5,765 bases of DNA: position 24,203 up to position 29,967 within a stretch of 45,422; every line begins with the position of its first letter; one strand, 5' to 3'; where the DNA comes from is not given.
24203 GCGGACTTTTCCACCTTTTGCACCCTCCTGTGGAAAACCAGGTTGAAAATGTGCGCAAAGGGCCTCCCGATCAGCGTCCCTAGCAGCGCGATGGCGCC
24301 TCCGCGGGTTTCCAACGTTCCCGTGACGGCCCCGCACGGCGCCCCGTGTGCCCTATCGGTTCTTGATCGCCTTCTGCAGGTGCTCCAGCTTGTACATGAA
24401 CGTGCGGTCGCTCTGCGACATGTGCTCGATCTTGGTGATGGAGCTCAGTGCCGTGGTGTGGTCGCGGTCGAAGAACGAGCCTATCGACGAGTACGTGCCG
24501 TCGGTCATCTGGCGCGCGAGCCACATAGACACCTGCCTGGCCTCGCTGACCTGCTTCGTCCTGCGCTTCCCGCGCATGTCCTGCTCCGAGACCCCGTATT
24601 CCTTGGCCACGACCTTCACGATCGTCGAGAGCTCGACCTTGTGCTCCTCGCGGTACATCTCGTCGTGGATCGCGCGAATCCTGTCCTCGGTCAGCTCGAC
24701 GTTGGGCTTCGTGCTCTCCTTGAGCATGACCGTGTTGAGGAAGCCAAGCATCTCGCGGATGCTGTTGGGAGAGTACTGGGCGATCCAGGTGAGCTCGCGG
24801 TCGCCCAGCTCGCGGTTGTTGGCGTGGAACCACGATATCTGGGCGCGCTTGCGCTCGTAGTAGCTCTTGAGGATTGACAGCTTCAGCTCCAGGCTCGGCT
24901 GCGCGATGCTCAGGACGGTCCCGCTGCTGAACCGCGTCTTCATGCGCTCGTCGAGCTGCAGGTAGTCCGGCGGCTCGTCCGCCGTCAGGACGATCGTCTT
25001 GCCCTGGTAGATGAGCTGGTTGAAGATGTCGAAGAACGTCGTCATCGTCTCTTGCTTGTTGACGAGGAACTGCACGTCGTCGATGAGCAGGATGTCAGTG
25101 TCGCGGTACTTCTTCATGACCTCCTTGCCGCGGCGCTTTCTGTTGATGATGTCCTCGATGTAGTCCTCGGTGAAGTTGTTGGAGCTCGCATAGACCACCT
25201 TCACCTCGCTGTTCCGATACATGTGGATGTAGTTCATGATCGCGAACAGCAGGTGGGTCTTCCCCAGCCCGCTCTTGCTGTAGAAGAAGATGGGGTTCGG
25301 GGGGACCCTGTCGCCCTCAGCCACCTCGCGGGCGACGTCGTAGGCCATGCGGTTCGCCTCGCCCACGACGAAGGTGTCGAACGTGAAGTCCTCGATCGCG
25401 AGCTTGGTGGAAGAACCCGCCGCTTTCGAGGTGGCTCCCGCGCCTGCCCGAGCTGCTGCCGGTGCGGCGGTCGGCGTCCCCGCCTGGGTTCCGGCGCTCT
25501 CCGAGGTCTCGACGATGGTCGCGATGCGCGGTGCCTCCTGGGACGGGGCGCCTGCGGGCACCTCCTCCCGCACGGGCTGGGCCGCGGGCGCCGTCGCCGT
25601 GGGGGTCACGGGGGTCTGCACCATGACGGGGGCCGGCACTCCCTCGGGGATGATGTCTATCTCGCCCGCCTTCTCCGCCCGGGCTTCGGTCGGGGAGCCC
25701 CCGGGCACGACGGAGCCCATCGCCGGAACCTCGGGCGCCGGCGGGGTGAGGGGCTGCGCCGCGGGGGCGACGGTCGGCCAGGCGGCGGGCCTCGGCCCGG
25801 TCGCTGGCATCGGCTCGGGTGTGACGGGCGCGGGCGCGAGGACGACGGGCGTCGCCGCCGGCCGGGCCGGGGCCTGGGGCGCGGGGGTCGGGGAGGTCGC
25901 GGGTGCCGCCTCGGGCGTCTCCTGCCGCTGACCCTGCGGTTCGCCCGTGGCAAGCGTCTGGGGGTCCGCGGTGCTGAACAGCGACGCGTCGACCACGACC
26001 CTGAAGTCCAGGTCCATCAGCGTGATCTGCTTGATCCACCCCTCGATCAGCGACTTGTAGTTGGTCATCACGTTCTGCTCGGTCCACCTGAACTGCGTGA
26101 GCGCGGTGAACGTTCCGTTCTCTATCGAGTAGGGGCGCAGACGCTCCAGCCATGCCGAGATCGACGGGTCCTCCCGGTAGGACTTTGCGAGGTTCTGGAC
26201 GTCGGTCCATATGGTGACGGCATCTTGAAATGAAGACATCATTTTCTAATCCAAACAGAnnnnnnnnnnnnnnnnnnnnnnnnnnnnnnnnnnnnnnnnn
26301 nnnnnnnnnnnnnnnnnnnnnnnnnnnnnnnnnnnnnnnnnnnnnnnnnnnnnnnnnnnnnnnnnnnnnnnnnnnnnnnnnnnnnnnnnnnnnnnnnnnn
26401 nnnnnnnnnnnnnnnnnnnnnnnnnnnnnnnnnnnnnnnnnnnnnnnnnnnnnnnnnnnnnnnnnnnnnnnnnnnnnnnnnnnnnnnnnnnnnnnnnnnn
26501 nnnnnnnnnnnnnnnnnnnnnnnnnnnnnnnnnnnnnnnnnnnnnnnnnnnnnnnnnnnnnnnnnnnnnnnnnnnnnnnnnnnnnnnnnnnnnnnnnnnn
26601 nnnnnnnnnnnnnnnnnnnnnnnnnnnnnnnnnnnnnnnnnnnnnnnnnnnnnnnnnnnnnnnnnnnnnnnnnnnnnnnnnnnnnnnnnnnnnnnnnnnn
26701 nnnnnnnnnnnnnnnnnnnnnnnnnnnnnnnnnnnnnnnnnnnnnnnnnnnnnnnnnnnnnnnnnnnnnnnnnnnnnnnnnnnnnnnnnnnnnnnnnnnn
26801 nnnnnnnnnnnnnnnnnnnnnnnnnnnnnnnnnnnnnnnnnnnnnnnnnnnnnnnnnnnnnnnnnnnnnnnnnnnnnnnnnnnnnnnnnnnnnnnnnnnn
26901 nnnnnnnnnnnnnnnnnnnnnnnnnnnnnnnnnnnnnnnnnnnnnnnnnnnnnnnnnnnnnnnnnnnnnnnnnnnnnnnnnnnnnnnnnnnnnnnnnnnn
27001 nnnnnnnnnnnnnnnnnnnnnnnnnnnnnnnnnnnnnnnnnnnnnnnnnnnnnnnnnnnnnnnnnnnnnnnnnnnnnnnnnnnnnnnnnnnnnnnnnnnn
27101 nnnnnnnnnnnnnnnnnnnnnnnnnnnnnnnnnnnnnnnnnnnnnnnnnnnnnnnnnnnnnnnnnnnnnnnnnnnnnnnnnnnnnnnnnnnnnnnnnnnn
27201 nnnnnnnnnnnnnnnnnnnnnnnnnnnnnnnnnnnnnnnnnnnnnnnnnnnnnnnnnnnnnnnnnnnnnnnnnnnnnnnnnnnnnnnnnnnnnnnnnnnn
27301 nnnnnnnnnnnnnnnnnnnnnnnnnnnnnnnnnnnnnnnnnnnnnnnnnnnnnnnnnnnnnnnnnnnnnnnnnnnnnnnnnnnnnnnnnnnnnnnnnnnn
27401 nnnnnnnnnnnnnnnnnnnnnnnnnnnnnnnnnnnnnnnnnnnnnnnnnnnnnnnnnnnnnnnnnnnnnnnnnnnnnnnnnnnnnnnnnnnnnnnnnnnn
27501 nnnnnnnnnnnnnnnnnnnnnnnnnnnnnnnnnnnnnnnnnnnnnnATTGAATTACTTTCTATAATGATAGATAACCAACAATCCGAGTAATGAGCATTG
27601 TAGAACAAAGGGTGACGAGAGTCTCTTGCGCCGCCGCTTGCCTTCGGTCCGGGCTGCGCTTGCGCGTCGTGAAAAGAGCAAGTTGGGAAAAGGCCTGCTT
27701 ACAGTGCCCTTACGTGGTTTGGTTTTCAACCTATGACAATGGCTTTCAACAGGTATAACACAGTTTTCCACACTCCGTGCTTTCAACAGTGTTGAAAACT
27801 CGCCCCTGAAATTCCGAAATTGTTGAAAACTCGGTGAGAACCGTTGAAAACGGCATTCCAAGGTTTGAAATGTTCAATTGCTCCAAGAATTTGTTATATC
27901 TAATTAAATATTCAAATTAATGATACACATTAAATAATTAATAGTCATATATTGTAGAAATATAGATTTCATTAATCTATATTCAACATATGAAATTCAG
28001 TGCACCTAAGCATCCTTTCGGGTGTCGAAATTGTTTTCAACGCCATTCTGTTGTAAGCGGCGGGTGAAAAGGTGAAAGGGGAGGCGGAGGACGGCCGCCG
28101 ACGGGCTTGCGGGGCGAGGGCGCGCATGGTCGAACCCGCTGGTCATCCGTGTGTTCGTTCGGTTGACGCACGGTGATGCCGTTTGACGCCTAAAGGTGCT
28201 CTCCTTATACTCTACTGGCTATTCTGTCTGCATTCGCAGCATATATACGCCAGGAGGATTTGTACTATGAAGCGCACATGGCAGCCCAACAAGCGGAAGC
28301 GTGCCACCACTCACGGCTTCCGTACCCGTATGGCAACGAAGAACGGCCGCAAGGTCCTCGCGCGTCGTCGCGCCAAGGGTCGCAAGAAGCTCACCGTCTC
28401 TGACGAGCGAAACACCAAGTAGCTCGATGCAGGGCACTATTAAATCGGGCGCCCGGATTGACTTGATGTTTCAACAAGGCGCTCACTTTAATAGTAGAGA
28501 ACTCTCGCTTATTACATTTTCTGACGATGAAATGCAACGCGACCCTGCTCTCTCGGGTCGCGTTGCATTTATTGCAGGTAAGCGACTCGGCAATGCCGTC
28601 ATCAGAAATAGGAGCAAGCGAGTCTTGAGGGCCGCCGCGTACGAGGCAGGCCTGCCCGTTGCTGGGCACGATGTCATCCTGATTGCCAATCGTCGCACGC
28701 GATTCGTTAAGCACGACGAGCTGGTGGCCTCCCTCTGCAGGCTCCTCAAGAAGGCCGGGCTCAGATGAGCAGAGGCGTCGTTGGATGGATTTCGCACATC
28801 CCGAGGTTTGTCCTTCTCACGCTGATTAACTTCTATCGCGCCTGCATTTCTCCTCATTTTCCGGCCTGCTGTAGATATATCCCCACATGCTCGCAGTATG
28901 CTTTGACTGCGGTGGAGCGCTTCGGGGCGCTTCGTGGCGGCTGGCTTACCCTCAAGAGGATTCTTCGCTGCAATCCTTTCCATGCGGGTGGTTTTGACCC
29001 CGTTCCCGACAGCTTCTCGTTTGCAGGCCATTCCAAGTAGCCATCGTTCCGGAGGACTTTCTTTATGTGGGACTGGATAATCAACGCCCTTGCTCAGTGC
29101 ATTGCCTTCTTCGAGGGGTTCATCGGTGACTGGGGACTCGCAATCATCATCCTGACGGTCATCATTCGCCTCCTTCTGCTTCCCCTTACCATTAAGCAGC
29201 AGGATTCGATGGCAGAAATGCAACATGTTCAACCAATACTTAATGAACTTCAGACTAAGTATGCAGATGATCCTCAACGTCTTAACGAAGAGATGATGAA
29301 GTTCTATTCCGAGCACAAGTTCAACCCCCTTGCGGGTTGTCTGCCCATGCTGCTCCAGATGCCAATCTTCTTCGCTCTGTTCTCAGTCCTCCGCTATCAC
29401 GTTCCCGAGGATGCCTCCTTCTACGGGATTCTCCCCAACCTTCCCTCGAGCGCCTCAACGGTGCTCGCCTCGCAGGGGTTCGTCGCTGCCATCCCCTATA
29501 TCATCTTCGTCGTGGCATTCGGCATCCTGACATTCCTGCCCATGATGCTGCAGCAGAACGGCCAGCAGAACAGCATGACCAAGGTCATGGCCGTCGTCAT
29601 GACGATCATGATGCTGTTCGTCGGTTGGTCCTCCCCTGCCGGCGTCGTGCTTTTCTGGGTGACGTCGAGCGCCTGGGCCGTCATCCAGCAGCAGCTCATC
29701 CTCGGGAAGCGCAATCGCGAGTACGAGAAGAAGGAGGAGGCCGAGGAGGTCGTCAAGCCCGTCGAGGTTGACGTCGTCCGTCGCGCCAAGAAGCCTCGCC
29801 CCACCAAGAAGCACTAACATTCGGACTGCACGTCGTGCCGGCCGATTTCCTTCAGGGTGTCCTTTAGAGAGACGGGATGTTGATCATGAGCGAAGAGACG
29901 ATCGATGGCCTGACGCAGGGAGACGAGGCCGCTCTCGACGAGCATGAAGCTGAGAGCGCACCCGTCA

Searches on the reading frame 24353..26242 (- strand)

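Call 38: search_protein_families(library=pfam, proteins=[window:24353-26242:-], max_evalue=0.001)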
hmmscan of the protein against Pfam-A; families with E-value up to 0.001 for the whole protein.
window:24353-26242:- (629 aa): 4 families
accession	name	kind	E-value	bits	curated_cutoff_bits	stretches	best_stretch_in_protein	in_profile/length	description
PF00308.24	Bac_DnaA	-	5.3e-48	163.7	23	1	284-443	3-160/162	Bacterial DnaA ATPAse domain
PF08299.17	Bac_DnaA_C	-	1.4e-23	83.1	31.5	1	540-605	3-69/69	Bacterial dnaA protein helix-turn-helix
PF00004.35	AAA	-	6.8e-05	23.8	21.2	1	319-426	2-112/131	ATPase family associated with various cellular activities (AAA)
PF01695.23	IstB_IS21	-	0.00019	21.4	24.1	1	318-423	95-194/238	IstB-like ATP binding protein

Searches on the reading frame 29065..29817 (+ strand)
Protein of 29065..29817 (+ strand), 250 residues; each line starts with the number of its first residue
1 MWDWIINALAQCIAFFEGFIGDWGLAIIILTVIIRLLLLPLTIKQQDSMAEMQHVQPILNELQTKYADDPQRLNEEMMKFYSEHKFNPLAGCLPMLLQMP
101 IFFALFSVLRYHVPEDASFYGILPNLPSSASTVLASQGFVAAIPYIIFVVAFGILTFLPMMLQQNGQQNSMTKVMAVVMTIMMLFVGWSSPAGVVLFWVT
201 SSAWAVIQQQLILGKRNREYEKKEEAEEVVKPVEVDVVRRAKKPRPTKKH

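Call 39: search_protein_families(library=pfam, proteins=[window:29065-29817:+], max_evalue=0.001)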
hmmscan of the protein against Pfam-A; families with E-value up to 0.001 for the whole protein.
window:29065-29817:+ (250 aa): 1 family
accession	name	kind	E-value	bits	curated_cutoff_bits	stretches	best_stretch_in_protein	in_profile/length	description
PF02096.25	60KD_IMP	-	3.4e-54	183.7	35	1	23-212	1-161/163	60Kd inner membrane protein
